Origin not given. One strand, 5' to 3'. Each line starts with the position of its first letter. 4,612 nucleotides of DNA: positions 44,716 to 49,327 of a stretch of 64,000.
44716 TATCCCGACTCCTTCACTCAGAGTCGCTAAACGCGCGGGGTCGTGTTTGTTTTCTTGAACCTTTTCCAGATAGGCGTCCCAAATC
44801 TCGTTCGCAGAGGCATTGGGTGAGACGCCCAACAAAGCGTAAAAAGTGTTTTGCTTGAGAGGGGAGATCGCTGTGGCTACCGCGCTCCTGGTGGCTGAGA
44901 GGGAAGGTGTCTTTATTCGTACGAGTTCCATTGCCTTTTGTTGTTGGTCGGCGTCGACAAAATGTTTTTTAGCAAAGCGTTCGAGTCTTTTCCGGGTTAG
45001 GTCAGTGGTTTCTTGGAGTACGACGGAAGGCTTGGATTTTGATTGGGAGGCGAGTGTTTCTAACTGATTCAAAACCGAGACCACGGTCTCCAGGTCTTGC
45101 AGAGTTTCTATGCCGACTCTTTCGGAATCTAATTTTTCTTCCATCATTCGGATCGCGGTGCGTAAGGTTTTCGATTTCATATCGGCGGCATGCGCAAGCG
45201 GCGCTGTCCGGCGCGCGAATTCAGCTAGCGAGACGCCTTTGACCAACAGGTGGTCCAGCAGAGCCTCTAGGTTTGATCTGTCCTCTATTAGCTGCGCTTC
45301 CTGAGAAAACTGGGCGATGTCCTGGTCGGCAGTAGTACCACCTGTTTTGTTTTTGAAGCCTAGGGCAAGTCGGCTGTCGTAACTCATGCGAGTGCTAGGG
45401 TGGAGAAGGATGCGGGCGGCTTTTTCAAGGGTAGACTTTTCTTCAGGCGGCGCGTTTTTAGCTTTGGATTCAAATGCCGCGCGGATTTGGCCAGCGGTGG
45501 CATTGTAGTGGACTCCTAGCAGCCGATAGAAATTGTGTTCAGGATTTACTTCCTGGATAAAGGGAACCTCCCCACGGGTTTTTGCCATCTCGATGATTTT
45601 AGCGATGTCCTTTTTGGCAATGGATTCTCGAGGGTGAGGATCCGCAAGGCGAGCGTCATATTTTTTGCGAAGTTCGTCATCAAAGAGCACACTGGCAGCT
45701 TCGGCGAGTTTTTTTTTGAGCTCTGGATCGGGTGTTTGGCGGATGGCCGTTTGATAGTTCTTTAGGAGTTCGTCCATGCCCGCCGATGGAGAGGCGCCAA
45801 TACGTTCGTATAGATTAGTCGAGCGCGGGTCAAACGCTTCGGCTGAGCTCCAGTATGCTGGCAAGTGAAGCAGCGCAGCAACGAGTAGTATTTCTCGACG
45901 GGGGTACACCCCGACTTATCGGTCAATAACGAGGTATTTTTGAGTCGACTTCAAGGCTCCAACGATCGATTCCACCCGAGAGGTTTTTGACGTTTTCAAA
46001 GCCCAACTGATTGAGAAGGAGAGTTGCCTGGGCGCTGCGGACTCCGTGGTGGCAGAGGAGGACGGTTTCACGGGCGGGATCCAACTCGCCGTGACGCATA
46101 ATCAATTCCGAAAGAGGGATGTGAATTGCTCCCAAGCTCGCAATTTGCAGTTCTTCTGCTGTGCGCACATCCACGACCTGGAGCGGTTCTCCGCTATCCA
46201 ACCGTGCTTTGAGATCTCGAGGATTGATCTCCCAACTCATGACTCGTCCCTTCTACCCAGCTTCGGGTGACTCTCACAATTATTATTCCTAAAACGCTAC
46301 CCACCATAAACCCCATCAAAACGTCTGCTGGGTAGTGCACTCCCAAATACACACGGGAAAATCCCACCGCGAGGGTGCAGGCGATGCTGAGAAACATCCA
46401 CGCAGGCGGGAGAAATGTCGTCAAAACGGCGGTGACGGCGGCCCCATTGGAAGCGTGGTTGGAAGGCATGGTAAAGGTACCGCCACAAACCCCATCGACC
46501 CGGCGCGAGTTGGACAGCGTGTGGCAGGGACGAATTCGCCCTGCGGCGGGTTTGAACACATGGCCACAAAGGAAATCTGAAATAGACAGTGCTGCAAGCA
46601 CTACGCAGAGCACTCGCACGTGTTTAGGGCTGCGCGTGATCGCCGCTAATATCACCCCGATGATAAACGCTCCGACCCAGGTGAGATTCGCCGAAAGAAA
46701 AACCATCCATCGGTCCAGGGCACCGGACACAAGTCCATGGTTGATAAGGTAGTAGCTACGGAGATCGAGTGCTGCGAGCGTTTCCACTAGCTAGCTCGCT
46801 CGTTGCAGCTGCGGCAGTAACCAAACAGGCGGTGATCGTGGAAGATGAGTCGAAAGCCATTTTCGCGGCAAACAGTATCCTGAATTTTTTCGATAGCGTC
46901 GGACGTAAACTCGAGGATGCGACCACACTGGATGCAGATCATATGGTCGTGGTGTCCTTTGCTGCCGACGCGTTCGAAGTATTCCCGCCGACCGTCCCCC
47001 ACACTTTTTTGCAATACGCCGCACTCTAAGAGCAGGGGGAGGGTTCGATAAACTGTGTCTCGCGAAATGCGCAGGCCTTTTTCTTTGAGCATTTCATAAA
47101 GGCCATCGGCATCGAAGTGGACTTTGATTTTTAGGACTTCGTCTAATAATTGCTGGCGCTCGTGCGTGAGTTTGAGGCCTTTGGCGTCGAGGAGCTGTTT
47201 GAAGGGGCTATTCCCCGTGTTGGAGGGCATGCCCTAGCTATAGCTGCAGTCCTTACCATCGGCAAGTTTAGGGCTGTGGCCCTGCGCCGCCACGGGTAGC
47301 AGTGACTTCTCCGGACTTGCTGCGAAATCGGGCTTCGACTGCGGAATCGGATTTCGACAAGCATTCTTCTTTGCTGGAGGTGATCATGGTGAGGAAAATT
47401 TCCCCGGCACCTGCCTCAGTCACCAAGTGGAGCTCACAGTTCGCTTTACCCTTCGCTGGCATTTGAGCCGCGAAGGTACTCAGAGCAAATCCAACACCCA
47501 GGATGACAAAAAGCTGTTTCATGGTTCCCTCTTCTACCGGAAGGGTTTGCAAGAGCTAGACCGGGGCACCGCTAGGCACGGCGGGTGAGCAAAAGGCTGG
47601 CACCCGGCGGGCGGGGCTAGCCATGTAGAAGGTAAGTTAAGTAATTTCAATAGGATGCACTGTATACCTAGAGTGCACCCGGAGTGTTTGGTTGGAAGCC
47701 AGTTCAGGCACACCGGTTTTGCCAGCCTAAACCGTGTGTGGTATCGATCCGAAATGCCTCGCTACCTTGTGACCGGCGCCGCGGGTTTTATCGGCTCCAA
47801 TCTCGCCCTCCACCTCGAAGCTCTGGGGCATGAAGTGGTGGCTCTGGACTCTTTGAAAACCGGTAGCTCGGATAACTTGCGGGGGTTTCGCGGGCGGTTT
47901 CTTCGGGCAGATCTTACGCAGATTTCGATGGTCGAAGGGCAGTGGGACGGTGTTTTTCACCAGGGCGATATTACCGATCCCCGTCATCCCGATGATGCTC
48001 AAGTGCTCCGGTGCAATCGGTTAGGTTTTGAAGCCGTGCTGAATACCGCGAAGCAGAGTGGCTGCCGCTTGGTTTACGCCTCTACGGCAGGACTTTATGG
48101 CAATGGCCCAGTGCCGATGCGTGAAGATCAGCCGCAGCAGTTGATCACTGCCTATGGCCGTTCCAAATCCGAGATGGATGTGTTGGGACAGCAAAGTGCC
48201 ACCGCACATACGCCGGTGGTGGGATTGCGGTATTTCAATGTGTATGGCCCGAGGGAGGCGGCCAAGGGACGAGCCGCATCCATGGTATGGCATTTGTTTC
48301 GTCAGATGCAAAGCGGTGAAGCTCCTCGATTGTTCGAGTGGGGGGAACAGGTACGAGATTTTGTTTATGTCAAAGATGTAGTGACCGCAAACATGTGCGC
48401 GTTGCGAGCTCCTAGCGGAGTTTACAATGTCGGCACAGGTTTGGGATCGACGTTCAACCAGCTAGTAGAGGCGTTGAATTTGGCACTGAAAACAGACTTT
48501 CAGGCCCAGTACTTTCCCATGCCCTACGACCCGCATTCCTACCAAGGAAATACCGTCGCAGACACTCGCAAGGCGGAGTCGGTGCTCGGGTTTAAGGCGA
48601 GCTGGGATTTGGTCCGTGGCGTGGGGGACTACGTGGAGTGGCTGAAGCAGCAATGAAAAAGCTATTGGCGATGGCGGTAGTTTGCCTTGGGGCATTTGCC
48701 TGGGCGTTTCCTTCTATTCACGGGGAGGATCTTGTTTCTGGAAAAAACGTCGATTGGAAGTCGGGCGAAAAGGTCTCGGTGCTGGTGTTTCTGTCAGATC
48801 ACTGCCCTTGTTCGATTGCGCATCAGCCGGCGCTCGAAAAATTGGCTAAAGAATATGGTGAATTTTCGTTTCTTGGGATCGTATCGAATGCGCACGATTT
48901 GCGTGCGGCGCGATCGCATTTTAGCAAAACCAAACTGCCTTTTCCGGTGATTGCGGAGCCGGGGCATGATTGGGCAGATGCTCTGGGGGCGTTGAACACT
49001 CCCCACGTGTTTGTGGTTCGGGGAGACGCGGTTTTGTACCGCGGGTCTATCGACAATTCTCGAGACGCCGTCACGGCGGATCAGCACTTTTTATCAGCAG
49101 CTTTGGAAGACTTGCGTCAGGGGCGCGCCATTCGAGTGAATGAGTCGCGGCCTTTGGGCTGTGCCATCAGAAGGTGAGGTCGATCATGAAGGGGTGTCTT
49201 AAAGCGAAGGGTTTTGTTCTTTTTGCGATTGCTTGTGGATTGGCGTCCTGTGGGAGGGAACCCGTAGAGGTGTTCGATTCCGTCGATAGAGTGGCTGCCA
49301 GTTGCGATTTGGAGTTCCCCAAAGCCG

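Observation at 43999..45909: Exported protein built from four HPD-less J-domain-like modules, convergent on the cytochrome oxidase operon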

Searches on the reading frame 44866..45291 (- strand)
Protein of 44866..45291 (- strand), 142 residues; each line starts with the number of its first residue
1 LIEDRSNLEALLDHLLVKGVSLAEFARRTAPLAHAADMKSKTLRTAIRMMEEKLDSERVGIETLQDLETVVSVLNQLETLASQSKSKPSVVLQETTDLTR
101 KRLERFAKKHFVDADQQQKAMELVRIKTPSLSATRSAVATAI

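Call 8: search_protein_families(library=pfam, proteins=[window:44866-45291:-], max_evalue=10)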
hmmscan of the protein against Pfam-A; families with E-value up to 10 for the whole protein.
seq(142 aa): 3 families
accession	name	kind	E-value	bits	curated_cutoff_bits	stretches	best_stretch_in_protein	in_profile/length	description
PF09744.14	RH1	-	0.012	15.9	24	1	57-95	18-53/65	RILP homology 1 domain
PF04963.19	Sigma54_CBD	-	0.021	15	22.9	1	61-129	68-140/185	Sigma-54 factor, core binding domain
PF11796.13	DUF3323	-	0.032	14.5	26.6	1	10-50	129-169/209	Protein of unknown function N-terminus (DUF3323)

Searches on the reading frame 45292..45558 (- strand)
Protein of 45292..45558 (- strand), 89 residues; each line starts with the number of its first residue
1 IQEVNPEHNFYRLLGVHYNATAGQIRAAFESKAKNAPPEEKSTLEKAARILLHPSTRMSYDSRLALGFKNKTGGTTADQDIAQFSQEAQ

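Call 8: search_protein_families(library=pfam, proteins=[window:45292-45558:-], max_evalue=10)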
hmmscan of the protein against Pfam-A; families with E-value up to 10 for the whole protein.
seq(89 aa): 2 families
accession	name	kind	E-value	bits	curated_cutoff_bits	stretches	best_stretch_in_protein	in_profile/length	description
PF00226.36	DnaJ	-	2e-05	25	27.8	1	9-61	1-63/63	DnaJ domain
PF13446.11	RPT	-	0.065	13.5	28.2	1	11-47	6-41/59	A repeated domain in UCH-protein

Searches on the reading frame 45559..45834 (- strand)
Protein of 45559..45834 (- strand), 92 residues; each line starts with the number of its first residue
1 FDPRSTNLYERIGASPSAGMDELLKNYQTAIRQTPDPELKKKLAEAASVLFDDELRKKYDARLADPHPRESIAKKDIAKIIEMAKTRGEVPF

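Call 8: search_protein_families(library=pfam, proteins=[window:45559-45834:-], max_evalue=10)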
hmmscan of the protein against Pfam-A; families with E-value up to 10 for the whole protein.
seq(92 aa): 5 families
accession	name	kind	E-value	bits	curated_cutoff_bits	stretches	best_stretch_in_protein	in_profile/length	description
PF00226.36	DnaJ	-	0.00026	21.5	27.8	1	7-60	1-63/63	DnaJ domain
PF14829.11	GPAT_N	-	0.0014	19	25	1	13-53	27-67/76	Glycerol-3-phosphate acyltransferase N-terminal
PF00831.28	Ribosomal_L29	-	0.011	16.2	24.5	1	31-80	3-50/57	Ribosomal L29 protein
PF13446.11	RPT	-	0.037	14.3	28.2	1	9-46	6-41/59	A repeated domain in UCH-protein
PF07862.16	Nif11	-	0.047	14.4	23.8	1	25-48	7-28/48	Nif11 domain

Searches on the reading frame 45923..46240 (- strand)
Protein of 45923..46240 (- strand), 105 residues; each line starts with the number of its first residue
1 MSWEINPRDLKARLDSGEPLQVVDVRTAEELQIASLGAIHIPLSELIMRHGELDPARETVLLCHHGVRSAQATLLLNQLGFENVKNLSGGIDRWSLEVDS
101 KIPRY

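Call 13: search_protein_families(library=pfam, proteins=[window:45923-46240:-], max_evalue=0.001)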
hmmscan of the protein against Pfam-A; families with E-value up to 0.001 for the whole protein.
window:45923-46240:- (105 aa): 1 family
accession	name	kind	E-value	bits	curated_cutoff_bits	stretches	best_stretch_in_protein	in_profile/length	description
PF00581.25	Rhodanese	-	1.5e-16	61.1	22.2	1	7-95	2-100/102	Rhodanese-like domain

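Call 64: search_protein_families(library=ncbifam, proteins=[window:45923-46240:-], max_evalue=0.001)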
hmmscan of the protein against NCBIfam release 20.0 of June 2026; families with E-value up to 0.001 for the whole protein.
window:45923-46240:- (105 aa): 13 families
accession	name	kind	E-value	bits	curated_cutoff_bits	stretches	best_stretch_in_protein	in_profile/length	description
NF005902.0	PRK07878.1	equivalog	9.5e-17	61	647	1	5-105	289-392/392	adenylyltransferase/sulfurtransferase MoeZ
NF005646.0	PRK07411.1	equivalog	6e-14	52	633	1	4-105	283-390/390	molybdopterin-synthase adenylyltransferase MoeB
NF006444.0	PRK08762.1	equivalog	1.8e-13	49.9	449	1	4-96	16-109/387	molybdopterin-synthase adenylyltransferase MoeB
NF001195.0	PRK00162.1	equivalog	2.1e-08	34.4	102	1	5-98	7-100/108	thiosulfate sulfurtransferase GlpE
TIGR04271.1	ThiI_C_thiazole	equivalog_domain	2.8e-08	33.7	70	1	14-85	23-97/101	thiazole biosynthesis protein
NF045521.1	rhoda_near_glyco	subfamily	6.5e-08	32.5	145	1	18-95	30-109/144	rhodanese homology domain-containing protein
NF007627.0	PRK10287.1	equivalog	3.2e-07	30.5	102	1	23-94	24-97/104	thiosulfate sulfurtransferase PspE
NF001133.1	PRK00142.1-1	equivalog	2.3e-06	27.3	170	1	5-100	108-209/229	oxygen-dependent tRNA uridine(34) hydroxylase TrhO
NF033833.0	rhodan_ChrE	equivalog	3.1e-06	27.1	120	1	4-97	4-100/108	rhodanese family chromate resistance protein ChrE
TIGR02981.1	phageshock_pspE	exception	6.5e-06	26.4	126.3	1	22-93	21-94/101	thiosulfate sulfurtransferase PspE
NF041203.1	rhodanese_LYCAU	equivalog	1.2e-05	25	115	1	5-95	23-117/126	rhodanese-related (seleno)protein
NF003703.0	PRK05320.1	equivalog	4.9e-05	23.1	331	1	15-99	127-218/280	sulfurtransferase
NF002397.0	PRK01415.1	equivalog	0.0007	19.4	280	1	50-94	165-209/247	hypothetical protein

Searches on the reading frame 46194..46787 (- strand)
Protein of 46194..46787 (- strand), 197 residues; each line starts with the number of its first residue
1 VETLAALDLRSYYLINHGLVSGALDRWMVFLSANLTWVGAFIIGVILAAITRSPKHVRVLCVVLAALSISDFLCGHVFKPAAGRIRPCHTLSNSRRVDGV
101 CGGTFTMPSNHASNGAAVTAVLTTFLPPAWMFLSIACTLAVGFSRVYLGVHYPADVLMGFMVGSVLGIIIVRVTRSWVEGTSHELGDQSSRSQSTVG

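Call 13: search_protein_families(library=pfam, proteins=[window:46194-46787:-], max_evalue=0.001)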
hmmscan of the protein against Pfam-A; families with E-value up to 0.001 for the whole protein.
window:46194-46787:- (197 aa): 2 families
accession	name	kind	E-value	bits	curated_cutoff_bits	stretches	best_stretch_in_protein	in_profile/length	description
PF01569.27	PAP2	-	7e-19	68.3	27.2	1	61-175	3-126/130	PAP2 superfamily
PF14378.12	PAP2_3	-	3.5e-07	30.6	27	1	35-164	39-185/190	PAP2 superfamily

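Call 64: search_protein_families(library=ncbifam, proteins=[window:46194-46787:-], max_evalue=0.001)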
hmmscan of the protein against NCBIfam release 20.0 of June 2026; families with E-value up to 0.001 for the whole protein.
window:46194-46787:- (197 aa): 3 families
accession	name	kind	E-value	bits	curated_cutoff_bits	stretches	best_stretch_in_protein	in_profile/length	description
NF047884.1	UdeprDiPSep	equivalog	3.5e-16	59.6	250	1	9-172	27-185/188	undecaprenyl-diphosphatase SepP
NF008813.0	PRK11837.1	equivalog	1.2e-06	28.6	229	1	107-173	105-170/202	undecaprenyl-diphosphate phosphatase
NF007975.0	PRK10699.1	equivalog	3.2e-05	23.4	261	1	104-184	156-240/254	phosphatidylglycerophosphatase B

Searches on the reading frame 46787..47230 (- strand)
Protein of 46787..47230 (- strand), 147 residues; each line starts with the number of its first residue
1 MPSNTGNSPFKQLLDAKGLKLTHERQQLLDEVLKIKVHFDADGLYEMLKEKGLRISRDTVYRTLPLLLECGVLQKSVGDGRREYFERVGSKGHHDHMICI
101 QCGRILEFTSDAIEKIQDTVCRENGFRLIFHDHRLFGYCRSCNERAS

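Call 13: search_protein_families(library=pfam, proteins=[window:46787-47230:-], max_evalue=0.001)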
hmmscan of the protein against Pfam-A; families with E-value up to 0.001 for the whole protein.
window:46787-47230:- (147 aa): 1 family
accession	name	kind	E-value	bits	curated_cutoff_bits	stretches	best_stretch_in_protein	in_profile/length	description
PF01475.25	FUR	-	1.5e-30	106.2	23.1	1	17-132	2-117/121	Ferric uptake regulator family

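Call 64: search_protein_families(library=ncbifam, proteins=[window:46787-47230:-], max_evalue=0.001)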
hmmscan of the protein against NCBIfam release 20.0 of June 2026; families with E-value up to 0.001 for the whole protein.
window:46787-47230:- (147 aa): 9 families
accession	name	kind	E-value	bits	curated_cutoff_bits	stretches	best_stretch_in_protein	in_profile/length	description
NF051891.1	TransRegFurHelico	equivalog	4.3e-23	81.9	200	1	11-144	15-147/148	ferric iron uptake transcriptional regulator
NF006999.0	PRK09462.1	equivalog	4.9e-23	81.4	146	1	12-142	6-136/148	ferric iron uptake transcriptional regulator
NF051892.1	TransRegFurBacil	equivalog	8.7e-23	81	220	1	11-145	9-146/149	ferric iron uptake transcriptional regulator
NF052545.1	TransRegPerRClab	equivalog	2.4e-17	63.2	180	1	12-145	6-137/138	transcriptional regulator PerR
NF047406.1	TransRegPerRTherm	equivalog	5.8e-12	46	200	1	20-143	5-126/130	manganese-dependent transcriptional regulator PerR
NF008646.0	PRK11639.1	equivalog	6.2e-11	42.3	167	1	12-144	15-148/171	zinc uptake transcriptional repressor Zur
NF045677.1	FeRespRegIrr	equivalog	2.5e-09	37.3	170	1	12-111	2-100/127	Fur family transcriptional regulator Irr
NF045678.1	TransRegIrrA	equivalog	1e-08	35.2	150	1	11-114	10-112/138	iron response transcriptional regulator IrrA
NF047462.1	FUR_perox_PerRA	exception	1.3e-06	29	200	1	11-112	9-108/142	peroxide-responsive transcriptional repressor PerRA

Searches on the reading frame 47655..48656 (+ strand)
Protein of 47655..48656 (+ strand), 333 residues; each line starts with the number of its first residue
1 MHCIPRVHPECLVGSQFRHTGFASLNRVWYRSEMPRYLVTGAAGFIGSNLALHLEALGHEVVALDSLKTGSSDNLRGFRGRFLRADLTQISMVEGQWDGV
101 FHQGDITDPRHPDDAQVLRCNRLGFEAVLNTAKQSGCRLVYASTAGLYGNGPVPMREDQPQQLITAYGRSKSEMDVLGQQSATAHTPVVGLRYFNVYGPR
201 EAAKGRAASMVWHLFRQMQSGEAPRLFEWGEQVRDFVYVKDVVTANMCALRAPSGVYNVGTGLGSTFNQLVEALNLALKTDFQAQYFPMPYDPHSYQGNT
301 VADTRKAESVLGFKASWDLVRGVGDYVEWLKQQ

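Call 13: search_protein_families(library=pfam, proteins=[window:47655-48656:+], max_evalue=0.001)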
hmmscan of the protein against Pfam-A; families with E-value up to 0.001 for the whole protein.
window:47655-48656:+ (333 aa): 5 families
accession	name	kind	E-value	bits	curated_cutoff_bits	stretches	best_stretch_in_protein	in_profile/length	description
PF01370.27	Epimerase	-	9.8e-44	150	20.9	1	38-260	2-240/240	NAD dependent epimerase/dehydratase family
PF16363.11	GDP_Man_Dehyd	-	5e-25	89.1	27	1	38-323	1-329/332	GDP-mannose 4,6 dehydratase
PF01073.25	3Beta_HSD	-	6.2e-09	35.7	22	1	38-252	1-231/280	3-beta hydroxysteroid dehydrogenase/isomerase family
PF04321.23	RmlD_sub_bind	-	2.2e-07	30.7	27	1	37-199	3-154/287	RmlD substrate binding domain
PF07993.18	NAD_binding_4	-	9.2e-05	22.2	20.1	0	96-243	88-255/258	Male sterility protein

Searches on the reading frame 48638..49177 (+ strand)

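Call 13: search_protein_families(library=pfam, proteins=[window:48638-49177:+], max_evalue=0.001)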
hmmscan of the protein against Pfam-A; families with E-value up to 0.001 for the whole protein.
window:48638-49177:+ (179 aa): 4 families
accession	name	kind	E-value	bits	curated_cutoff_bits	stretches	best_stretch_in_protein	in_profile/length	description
PF08534.16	Redoxin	-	3.4e-09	37.1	26.6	1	32-132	15-127/148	Redoxin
PF00578.27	AhpC-TSA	-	4.6e-08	33.5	26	1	42-130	24-118/124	AhpC/TSA family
PF13905.12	Thioredoxin_8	-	0.00026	21.7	27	1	45-130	2-91/94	Thioredoxin-like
PF20029.6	DUF6436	-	0.00041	20.5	27.3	1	41-175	17-129/133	Domain of unknown function (DUF6436)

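Call 64: search_protein_families(library=ncbifam, proteins=[window:48638-49177:+], max_evalue=0.001)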
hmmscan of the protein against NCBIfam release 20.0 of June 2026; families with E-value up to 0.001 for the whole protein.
window:48638-49177:+ (179 aa): 0 families
